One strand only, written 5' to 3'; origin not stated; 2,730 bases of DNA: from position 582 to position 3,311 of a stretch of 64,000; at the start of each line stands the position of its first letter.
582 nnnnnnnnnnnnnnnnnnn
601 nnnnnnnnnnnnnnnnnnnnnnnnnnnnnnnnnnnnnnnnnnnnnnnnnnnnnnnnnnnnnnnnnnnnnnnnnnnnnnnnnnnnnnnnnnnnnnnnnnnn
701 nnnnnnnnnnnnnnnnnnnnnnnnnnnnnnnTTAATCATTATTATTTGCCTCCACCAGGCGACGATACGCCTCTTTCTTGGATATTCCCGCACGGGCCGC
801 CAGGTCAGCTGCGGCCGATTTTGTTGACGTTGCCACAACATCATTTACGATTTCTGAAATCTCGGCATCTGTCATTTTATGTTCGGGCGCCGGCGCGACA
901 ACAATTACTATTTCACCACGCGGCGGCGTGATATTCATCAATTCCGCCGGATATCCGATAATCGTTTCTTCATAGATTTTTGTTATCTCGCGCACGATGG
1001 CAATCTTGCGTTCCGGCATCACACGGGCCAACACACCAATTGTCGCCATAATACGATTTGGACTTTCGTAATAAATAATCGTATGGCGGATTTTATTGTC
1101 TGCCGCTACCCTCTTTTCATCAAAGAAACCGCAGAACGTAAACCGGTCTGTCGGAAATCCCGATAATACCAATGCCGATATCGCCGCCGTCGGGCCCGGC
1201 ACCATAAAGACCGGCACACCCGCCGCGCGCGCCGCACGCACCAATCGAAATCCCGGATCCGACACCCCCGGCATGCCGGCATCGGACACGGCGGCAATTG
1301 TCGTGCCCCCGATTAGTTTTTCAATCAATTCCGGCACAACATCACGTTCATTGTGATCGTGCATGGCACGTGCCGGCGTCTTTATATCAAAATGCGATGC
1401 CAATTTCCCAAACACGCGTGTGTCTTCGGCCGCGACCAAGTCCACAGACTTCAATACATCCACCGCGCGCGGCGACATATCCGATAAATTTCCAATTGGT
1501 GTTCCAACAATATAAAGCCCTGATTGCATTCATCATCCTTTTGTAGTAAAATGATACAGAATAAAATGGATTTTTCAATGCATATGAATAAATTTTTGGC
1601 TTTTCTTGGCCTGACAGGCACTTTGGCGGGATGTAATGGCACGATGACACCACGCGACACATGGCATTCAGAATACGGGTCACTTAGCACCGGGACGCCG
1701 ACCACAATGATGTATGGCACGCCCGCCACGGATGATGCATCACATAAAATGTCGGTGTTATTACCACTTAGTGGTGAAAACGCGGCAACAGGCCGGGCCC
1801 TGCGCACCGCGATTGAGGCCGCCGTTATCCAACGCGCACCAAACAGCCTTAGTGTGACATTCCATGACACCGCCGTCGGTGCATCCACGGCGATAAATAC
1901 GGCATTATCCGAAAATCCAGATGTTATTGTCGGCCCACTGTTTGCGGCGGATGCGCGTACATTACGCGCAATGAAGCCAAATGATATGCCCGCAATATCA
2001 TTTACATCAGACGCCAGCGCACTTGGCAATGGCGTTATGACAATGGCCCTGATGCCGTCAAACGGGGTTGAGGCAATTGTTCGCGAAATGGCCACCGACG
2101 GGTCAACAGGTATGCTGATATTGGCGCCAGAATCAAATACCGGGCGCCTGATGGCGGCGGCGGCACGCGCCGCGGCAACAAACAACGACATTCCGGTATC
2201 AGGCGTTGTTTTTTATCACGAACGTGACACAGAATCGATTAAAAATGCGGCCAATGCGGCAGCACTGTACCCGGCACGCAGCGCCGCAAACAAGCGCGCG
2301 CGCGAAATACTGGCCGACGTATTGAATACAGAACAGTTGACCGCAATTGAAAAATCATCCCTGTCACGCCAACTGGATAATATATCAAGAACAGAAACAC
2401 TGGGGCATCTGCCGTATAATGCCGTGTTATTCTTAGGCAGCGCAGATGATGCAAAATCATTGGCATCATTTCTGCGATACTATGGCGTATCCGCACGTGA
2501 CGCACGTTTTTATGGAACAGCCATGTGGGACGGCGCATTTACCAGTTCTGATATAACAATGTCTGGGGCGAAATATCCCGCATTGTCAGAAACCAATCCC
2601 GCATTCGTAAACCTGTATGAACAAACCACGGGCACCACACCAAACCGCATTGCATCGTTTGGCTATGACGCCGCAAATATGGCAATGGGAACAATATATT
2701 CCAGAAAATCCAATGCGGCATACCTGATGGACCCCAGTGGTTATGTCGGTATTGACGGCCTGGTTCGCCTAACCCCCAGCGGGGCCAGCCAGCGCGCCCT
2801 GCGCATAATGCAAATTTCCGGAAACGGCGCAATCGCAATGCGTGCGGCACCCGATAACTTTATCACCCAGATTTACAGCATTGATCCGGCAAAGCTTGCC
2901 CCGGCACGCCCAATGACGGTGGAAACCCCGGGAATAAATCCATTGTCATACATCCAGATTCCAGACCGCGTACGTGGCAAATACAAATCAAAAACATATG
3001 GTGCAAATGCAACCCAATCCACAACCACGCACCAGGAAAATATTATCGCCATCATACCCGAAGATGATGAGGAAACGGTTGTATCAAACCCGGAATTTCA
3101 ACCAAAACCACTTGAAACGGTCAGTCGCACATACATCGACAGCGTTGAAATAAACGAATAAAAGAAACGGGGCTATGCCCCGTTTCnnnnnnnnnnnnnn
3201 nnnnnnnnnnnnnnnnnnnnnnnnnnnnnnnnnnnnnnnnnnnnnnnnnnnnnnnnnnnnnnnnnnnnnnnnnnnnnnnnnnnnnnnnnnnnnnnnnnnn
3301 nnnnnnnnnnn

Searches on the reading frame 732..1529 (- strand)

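Call 27: search_protein_families(library=pfam, proteins=[window:732-1529:-], max_evalue=0.0001)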
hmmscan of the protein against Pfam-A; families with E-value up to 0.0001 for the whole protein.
window:732-1529:- (265 aa): 1 family
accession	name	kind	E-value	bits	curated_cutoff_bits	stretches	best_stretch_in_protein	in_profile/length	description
PF00590.25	TP_methylase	-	7e-28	98.5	27.8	1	5-191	2-205/212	Tetrapyrrole (Corrin/Porphyrin) Methylases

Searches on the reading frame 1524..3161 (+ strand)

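Call 27: search_protein_families(library=pfam, proteins=[window:1524-3161:+], max_evalue=0.0001)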
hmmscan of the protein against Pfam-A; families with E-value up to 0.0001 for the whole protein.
window:1524-3161:+ (545 aa): 2 families
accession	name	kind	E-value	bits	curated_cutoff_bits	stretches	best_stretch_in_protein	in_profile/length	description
PF13458.12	Peripla_BP_6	-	1.2e-10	42.1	31.7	1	76-387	4-289/343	Periplasmic binding protein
PF04348.19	LppC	-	2.6e-09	36.7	28.8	1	75-213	220-365/563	LppC putative lipoprotein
